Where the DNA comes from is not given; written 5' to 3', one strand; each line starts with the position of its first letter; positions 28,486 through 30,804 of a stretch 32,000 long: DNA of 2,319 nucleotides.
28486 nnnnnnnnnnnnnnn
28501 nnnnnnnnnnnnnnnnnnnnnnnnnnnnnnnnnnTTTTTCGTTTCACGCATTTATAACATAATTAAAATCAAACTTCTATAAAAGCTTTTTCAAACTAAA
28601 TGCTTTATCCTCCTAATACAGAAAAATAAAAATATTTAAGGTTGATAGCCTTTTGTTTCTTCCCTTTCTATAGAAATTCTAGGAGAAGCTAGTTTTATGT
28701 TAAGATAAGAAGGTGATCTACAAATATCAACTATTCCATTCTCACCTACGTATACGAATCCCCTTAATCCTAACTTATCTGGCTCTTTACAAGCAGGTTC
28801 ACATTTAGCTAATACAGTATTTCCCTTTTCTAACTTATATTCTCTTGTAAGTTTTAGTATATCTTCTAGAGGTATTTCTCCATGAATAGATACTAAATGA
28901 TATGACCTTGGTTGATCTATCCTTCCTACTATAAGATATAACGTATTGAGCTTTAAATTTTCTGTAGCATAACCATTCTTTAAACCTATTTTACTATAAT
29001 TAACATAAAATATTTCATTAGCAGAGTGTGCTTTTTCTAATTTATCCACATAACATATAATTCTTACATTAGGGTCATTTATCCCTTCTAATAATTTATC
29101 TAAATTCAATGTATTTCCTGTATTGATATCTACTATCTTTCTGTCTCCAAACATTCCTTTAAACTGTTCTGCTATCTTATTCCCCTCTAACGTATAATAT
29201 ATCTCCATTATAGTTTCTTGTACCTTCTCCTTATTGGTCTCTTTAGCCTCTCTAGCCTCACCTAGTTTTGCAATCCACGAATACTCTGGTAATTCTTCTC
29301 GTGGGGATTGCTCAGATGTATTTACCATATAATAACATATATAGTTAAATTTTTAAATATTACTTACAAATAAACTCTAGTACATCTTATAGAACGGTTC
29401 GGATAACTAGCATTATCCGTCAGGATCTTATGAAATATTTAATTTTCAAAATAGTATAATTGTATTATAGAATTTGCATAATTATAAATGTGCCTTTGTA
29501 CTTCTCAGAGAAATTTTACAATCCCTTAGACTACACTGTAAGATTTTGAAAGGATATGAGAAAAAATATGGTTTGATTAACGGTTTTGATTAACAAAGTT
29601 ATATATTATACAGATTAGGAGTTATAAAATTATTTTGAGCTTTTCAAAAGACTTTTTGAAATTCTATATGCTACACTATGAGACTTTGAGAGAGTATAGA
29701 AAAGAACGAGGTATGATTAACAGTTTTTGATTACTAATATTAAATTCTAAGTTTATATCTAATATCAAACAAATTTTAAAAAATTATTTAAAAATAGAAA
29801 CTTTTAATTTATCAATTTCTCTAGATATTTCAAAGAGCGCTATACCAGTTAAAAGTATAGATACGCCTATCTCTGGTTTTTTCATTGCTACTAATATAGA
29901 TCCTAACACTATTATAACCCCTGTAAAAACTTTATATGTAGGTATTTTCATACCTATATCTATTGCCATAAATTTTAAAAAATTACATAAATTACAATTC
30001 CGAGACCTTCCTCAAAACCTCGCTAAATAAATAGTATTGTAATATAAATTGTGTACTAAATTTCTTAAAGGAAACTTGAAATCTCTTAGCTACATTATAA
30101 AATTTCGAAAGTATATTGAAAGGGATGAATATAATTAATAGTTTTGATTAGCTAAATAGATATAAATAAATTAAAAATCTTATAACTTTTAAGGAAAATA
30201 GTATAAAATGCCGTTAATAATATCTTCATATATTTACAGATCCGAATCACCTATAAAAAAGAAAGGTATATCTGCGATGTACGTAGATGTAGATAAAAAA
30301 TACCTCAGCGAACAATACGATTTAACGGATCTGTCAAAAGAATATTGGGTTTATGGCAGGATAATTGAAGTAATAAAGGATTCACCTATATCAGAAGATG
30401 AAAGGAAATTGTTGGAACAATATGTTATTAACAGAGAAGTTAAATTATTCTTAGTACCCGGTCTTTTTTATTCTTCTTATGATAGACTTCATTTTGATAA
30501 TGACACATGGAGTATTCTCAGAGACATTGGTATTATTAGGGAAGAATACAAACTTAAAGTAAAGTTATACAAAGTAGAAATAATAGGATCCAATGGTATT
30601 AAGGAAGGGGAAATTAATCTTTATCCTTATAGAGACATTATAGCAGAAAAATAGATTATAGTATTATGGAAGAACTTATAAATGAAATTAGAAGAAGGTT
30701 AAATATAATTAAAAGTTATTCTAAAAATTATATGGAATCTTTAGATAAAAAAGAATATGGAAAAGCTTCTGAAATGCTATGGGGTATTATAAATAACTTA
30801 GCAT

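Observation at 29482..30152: Three same-strand copies of a ~110-nt unit (TATA-like box, conserved ~85-nt body, oligo-T end): candidate unannotated small-RNA gene family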

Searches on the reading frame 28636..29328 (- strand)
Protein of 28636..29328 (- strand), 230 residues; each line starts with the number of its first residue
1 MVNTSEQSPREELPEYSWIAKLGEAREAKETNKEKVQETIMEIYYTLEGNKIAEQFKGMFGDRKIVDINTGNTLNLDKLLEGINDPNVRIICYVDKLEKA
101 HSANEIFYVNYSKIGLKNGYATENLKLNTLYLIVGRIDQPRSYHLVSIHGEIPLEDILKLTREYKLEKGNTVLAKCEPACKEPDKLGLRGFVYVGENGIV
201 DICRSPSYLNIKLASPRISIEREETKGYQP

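Call 14: find_encoding_contigs(protein=window:28636-29328:-, flank=10000, max_places=6)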
Protein window:28636-29328:- (230 aa): 2 contigs read that carry it; 1 place shown.
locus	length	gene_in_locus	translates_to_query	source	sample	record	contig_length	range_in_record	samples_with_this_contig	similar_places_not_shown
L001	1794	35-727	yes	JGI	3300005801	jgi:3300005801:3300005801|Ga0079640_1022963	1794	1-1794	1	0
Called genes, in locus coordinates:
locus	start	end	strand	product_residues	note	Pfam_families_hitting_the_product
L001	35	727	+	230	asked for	-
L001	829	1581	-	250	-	PF03848:TehB, PF13489:Methyltransf_23, PF01209:Ubie_methyltran (weak), PF13847:Methyltransf_31, PF08241:Methyltransf_11, PF08242:Methyltransf_12, PF13649:Methyltransf_25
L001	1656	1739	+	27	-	-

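Call 15: search_protein_families(library=pfam, proteins=[window:28636-29328:-], max_evalue=0.01)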
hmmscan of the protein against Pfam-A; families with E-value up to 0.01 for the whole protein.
window:28636-29328:- (230 aa): 0 families

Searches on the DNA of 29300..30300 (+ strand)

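Call 23: search_rna_families(source=window, start=29300, end=30300, threshold=evalue, max_evalue=10)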
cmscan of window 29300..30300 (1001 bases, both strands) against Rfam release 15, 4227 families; matches with E-value up to 10: 2.
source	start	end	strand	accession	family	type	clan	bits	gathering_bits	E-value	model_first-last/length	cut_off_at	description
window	29641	29664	+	RF01354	CRISPR-DR45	Gene; CRISPR;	-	17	37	8.9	1-24/24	no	CRISPR RNA direct repeat element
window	29994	30085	-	RF00451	MIR395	Gene; miRNA;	-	14.7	56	8.1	1-104/104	no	mir-395 microRNA precursor family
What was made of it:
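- On Any Rfam family: With the E-value threshold on 29300-30300, only two chance-level hits appeared (E about 8-9; call 23).
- On CRISPR array: Unit spacing is 140 and 420 nt. The CRISPR-DR45 hit is at chance level (E = 8.9; call 23).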

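Call 26: search_dna_similar(query=window:29440-30200:+, collection=plasmids, mode=distant, max_evalue=0.01, max_rows=15)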
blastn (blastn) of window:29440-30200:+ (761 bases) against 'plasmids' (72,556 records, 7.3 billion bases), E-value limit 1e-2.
No match.

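Call 27: search_dna_similar(query=window:29440-30200:+, collection=phages, mode=distant, max_evalue=0.01, max_rows=15)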
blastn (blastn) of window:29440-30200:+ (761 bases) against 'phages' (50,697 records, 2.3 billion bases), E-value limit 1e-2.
No match.
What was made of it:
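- Tried and rejected: Plasmid and phage BLAST gave no match (calls 26, 27).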

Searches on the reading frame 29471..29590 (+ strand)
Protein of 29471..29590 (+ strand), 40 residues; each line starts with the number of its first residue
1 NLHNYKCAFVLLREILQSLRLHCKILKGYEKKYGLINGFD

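Call 22: find_homologous_proteins(query=A2, max_evalue=10)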
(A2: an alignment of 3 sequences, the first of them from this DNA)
Query A2 (3 sequences): no candidate shares three 5-residue words with the query. No homologue found.
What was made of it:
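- No hit among 5.8 billion proteins (call 22).
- Tried and rejected: The A/B/C peptide alignment found nothing among 5.8 billion proteins (call 22).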

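Call 84: search_protein_representatives(alignment_id=A9)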
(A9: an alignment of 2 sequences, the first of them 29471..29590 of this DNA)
Query: 2 sequences, 40 profile positions. Proteins with E-value up to 0.001 (for the whole library): 1; up to 1e-10: 0; up to 1e-30: 0. The best 1 are listed.
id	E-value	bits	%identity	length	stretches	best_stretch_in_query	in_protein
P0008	3.4e-04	36.6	-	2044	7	4-17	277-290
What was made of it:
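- There is only one spurious repeat hit among 1.84 billion representatives (call 84).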

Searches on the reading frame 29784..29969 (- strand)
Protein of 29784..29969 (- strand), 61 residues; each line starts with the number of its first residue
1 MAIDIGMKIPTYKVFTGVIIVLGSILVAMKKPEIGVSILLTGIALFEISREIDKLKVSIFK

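Call 15: search_protein_families(library=pfam, proteins=[window:29784-29969:-], max_evalue=0.01)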
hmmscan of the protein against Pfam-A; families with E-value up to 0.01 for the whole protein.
window:29784-29969:- (61 aa): 0 families

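Call 43: find_encoding_contigs(protein=window:29784-29969:-, flank=10000, max_places=10)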
Protein window:29784-29969:- (61 aa): no gene with exactly this product is on record in the collection.

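Call 57: find_homologous_proteins(query=window:29784-29969:-, max_evalue=1)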
Query window:29784-29969:- (61 aa): 2 proteins with E <= 1 among 2 candidates.
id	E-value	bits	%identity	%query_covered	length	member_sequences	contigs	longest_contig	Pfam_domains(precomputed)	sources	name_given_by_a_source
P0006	1.7e-24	101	100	90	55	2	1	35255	-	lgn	-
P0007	9.1e-9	52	89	57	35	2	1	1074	-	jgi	-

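Call 58: find_encoding_contigs(protein=P0006, flank=10000, max_places=6)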
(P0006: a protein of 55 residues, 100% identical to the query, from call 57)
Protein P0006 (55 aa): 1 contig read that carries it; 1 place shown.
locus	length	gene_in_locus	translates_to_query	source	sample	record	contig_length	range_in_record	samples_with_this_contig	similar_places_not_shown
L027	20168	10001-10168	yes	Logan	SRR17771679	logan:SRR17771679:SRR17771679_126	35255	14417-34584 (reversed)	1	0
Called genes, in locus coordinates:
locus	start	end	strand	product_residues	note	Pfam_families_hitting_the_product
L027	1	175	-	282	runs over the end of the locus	?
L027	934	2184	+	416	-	-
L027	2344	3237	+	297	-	PF12802:MarR_2 (weak), PF13412:HTH_24 (weak)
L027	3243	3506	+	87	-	-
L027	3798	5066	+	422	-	PF13173:AAA_14, PF13635:DUF4143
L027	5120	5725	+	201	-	PF01841:Transglut_core (weak)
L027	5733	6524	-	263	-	-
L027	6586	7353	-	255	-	-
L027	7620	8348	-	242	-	-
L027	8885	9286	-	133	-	PF05942:PaREP1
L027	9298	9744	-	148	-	-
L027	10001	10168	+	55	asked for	-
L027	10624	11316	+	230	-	-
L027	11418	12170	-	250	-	PF13489:Methyltransf_23, PF03848:TehB, PF01209:Ubie_methyltran (weak), PF13847:Methyltransf_31, PF08241:Methyltransf_11, PF08242:Methyltransf_12, PF13649:Methyltransf_25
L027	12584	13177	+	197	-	PF04011:LemA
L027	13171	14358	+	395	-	PF01435:Peptidase_M48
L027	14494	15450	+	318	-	PF00005:ABC_tran, PF13304:AAA_21 (weak), PF13732:DrrA1-3_C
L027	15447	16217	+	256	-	PF01061:ABC2_membrane, PF12730:ABC2_membrane_4, PF12698:ABC2_membrane_3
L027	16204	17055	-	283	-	PF04055:Radical_SAM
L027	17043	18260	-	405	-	PF04894:Nre_N, PF04895:Nre_C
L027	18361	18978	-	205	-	-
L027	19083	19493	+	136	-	-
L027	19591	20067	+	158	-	PF00293:NUDIX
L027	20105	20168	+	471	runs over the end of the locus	PF02386:TrkH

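Call 59: find_encoding_contigs(protein=P0007, flank=10000, max_places=6)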
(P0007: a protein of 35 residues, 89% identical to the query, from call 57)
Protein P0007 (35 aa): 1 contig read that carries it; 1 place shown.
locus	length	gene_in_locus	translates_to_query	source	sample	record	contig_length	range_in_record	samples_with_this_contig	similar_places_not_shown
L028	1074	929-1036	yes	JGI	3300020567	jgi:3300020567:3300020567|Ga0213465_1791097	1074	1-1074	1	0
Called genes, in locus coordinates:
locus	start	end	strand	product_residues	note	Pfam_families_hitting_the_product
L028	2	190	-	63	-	?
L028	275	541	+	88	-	-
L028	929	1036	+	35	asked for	-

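Call 73: search_protein_families(library=phrogs, proteins=[L027:934-2184:+, L027:2344-3237:+, L027:3243-3506:+, L027:3798-5066:+, L027:5120-5725:+, L027:5733-6524:-, L027:6586-7353:-, L027:7620-8348:-, L027:9298-9744:-, L027:10624-11316:+], max_evalue=0.001)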
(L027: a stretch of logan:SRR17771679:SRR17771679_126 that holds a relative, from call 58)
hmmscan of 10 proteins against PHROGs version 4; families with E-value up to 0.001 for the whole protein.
L027:934-2184:+ (416 aa): 1 family
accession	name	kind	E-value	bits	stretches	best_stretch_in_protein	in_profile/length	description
phrog_9366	-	integration and excision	0.00015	22.7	1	334-378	57-102/109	transposase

L027:2344-3237:+ (297 aa): 1 family
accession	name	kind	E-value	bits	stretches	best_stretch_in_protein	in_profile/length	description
phrog_678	-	DNA, RNA and nucleotide metabolism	0.00098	19.8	0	182-241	86-148/346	replication initiation O-like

L027:3243-3506:+ (87 aa): 0 families

L027:3798-5066:+ (422 aa): 0 families

L027:5120-5725:+ (201 aa): 1 family
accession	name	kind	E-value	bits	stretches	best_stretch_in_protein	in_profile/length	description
phrog_2120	-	tail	0.00083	19.5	0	20-73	127-179/403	tail length tape measure protein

L027:5733-6524:- (263 aa): 0 families

L027:6586-7353:- (255 aa): 0 families

L027:7620-8348:- (242 aa): 0 families

L027:9298-9744:- (148 aa): 0 families

L027:10624-11316:+ (230 aa): 0 families

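Call 74: search_protein_families(library=ncbifam, proteins=[L027:934-2184:+, L027:2344-3237:+, L027:3243-3506:+, L027:3798-5066:+, L027:5120-5725:+, L027:5733-6524:-, L027:6586-7353:-, L027:7620-8348:-, L027:9298-9744:-, L027:10624-11316:+], max_evalue=0.001)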
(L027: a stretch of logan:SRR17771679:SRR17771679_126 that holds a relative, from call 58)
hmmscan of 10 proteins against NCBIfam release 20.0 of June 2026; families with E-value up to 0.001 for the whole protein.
L027:934-2184:+ (416 aa): 0 families

L027:2344-3237:+ (297 aa): 1 family
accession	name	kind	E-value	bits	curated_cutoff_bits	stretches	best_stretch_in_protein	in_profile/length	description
TIGR01884.1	cas_HTH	subfamily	2.3e-06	27.2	60.2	0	168-215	143-190/202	CRISPR-associated CARF protein Csa3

L027:3243-3506:+ (87 aa): 0 families

L027:3798-5066:+ (422 aa): 0 families

L027:5120-5725:+ (201 aa): 0 families

L027:5733-6524:- (263 aa): 0 families

L027:6586-7353:- (255 aa): 0 families

L027:7620-8348:- (242 aa): 0 families

L027:9298-9744:- (148 aa): 0 families

L027:10624-11316:+ (230 aa): 0 families

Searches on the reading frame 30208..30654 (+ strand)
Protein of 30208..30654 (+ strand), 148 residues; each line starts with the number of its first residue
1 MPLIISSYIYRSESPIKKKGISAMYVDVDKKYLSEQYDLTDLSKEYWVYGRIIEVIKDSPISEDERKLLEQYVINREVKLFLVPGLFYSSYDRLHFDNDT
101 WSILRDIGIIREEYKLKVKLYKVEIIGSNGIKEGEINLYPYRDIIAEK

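Call 13: find_encoding_contigs(protein=window:30208-30654:+, flank=10000, max_places=6)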
Protein window:30208-30654:+ (148 aa): no gene with exactly this product is on record in the collection.

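Call 15: search_protein_families(library=pfam, proteins=[window:30208-30654:+], max_evalue=0.01)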
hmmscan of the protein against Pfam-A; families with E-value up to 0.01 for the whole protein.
window:30208-30654:+ (148 aa): 1 family
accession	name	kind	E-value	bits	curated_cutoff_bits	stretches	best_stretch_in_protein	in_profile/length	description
PF01214.23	CK_II_beta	-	0.0023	18.2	27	1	22-80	12-70/182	Casein kinase II regulatory subunit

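Call 31: find_homologous_proteins(query=window:30208-30654:+, max_evalue=0.001)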
Query window:30208-30654:+ (148 aa): 5 proteins with E <= 0.001 among 32 candidates.
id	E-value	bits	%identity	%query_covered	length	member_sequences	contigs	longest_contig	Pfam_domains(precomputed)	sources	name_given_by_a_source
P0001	3.2e-81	288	93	100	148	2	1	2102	-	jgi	-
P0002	9.2e-36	141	50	99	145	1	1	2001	-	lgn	-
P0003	7.8e-35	138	50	97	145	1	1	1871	-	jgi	-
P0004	3.9e-30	123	49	99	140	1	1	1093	-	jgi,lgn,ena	-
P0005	3.3e-25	107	46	99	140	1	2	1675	-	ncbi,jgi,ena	-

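Call 32: find_encoding_contigs(protein=P0001, flank=10000, max_places=4)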
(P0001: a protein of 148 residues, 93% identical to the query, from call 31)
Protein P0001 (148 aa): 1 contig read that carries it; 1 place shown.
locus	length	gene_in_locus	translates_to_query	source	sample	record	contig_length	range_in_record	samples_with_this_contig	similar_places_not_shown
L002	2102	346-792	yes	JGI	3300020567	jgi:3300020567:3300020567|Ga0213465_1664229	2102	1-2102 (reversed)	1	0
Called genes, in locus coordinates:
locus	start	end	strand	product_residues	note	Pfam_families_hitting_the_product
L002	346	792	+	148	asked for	-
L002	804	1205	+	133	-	PF05942:PaREP1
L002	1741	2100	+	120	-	?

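Call 33: find_encoding_contigs(protein=P0002, flank=10000, max_places=4)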
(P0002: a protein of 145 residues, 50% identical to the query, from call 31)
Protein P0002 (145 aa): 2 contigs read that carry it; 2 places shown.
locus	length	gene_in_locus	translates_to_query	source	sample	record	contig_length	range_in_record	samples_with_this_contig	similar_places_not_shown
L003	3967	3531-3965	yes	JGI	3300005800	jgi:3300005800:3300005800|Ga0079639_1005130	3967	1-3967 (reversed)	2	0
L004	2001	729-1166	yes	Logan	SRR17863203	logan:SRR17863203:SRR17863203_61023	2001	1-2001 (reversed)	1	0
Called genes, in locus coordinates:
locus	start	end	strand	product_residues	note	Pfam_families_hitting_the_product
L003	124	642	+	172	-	PF01558:POR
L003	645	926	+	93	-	PF13183:Fer4_8 (faint), PF13484:Fer4_16 (faint), PF13237:Fer4_10, PF14697:Fer4_21, PF12838:Fer4_7 (weak), PF13187:Fer4_9 (weak), PF12837:Fer4_6 (weak), PF00037:Fer4, +1 more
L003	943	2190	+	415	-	PF01855:POR_N, PF17147:PFOR_II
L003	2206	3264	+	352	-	PF02775:TPP_enzyme_C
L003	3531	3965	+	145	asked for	?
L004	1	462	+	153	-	?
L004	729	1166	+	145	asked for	-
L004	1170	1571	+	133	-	PF05942:PaREP1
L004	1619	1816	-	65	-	-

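Call 34: find_encoding_contigs(protein=P0003, flank=10000, max_places=4)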
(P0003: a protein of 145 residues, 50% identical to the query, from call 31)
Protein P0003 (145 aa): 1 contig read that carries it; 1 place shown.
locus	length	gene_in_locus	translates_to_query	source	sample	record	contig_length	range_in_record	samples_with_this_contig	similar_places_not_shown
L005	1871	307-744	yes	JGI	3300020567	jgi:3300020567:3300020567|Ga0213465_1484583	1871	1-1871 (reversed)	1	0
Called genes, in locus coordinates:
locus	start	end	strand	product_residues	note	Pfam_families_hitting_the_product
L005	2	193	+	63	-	?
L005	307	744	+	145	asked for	-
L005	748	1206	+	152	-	PF05942:PaREP1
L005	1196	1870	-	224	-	?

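Call 35: find_encoding_contigs(protein=P0005, flank=10000, max_places=4)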
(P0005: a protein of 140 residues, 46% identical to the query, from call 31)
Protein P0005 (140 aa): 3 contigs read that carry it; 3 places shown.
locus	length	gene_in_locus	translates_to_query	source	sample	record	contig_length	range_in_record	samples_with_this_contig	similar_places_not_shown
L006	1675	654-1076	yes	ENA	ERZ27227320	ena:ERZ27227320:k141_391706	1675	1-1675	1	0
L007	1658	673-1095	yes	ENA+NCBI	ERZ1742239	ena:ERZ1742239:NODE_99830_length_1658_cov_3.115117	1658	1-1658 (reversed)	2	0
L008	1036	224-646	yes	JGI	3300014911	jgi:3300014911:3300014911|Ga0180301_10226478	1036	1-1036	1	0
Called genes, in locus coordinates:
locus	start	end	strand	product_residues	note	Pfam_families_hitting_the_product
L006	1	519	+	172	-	?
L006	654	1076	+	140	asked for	-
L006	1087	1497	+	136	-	PF05942:PaREP1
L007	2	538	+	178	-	?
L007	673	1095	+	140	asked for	-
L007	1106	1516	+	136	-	PF05942:PaREP1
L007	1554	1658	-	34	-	?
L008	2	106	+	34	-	?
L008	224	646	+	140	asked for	-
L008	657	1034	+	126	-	?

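Call 92: predict_structure(alignment_id=A10)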
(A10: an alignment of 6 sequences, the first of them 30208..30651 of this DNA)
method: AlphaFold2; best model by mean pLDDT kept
length: 148 residues; sequences in the alignment: 6
mean_pLDDT: 88.0   pTM: 0.83
mean pLDDT of the five models: 88.0, 87.7, 87.5, 87.3, 86.7
residues with pLDDT >= 90: 102; 70-90: 33; 50-70: 6; < 50: 7
segments of 3 or more residues with pLDDT < 50: 142-148
pLDDT, mean of each block of 10 residues (from residue 1): 85 85 94 91 94 93 93 95 83 95 91 92 92 87 41
secondary structure, 60 per line:
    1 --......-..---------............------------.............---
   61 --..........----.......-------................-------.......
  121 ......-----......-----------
elements in order: E3-8 E21-29 E45-57 H63-72 E77-83 E91-97 H98-106 E114-126 E132-137

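Call 96: fold_search(model_id=the predicted structure, library=pdb)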
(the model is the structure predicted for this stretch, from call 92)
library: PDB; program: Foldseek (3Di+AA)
matches with E <= 10: 750; with E <= 0.001: 0
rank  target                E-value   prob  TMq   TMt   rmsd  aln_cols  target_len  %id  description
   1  8rex_C                1.7e-02  0.16  0.17  0.14  17.4       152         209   12  CryoEM structure of mouse GARP-lTGFbeta1 in complex with a Fab fragment derived from an activating antibody. (released 2025-06-25)
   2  6uja_D                3.2e-02  0.11  0.16  0.14  16.6       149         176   17  Integrin alpha-v beta-8 in complex with pro-TGF-beta1 (released 2020-02-05)
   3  5bnc_A                5.6e-02  0.25  0.23  0.16  16.4       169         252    9  Structure of heme binding protein MSMEG_6519 from Mycobacterium smegmatis (released 2015-10-21)
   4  7w65_E                6.3e-02  0.38  0.27  0.17   8.9       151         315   14  Crystal structure of minor pilin TcpB from Vibrio cholerae complexed with secreted protein TcpF (released 2022-11-09)
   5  3tvi_I                6.3e-02  0.12  0.15  0.08  15.7       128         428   11  Crystal structure of Clostridium acetobutylicum aspartate kinase (CaAK): An important allosteric enzyme for industrial (released 2011-11-09)
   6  9ca7_F                6.7e-02  0.15  0.15  0.08  11.5       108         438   13  Cryo-EM structure of human SRCAP-nucleosome complex in the fully-engaged state (composite structure) (released 2025-06-18)
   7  8rex_A                7.9e-02  0.14  0.20  0.16  17.5       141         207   12  CryoEM structure of mouse GARP-lTGFbeta1 in complex with a Fab fragment derived from an activating antibody. (released 2025-06-25)
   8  8oo7_D                8.3e-02  0.15  0.14  0.08  11.9       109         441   11  CryoEM Structure INO80core Hexasome complex composite model state1 (released 2023-07-26)
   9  5bnc_B                8.8e-02  0.35  0.24  0.17  11.8       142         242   11  Structure of heme binding protein MSMEG_6519 from Mycobacterium smegmatis (released 2015-10-21)
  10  8rew_C                8.8e-02  0.09  0.17  0.14  16.9       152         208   10  CryoEM structure of human GARP-lTGFbeta1 in complex with a Fab fragment derived from an activating antibody. (released 2025-03-26)
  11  6gff_E                9.9e-02  0.10  0.18  0.13  17.0       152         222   12  Structure of GARP (LRRC32) in complex with latent TGF-beta1 and MHG-8 Fab (released 2018-11-07)
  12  5vqf_C                1.3e-01  0.08  0.18  0.10  16.7       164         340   13  Crystal Structure of pro-TGF-beta 1 (released 2017-11-15)
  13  7zi4_C                1.4e-01  0.16  0.14  0.07  10.7        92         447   11  Cryo-EM structure of the human INO80 complex bound to a WT nucleosome (released 2023-04-19)
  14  9b1d_H                1.4e-01  0.14  0.13  0.07  10.2        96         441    9  Cryo-EM structure of native SWR1 bound to DNA (composite structure) (released 2024-10-09)
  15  4ye2_A                1.5e-01  0.13  0.22  0.23  16.9       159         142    9  The 1.35 structure of a viral RNase L antagonist reveals basis for the 2'-5'-oligoadenylate binding and enzyme activit (released 2015-04-29)
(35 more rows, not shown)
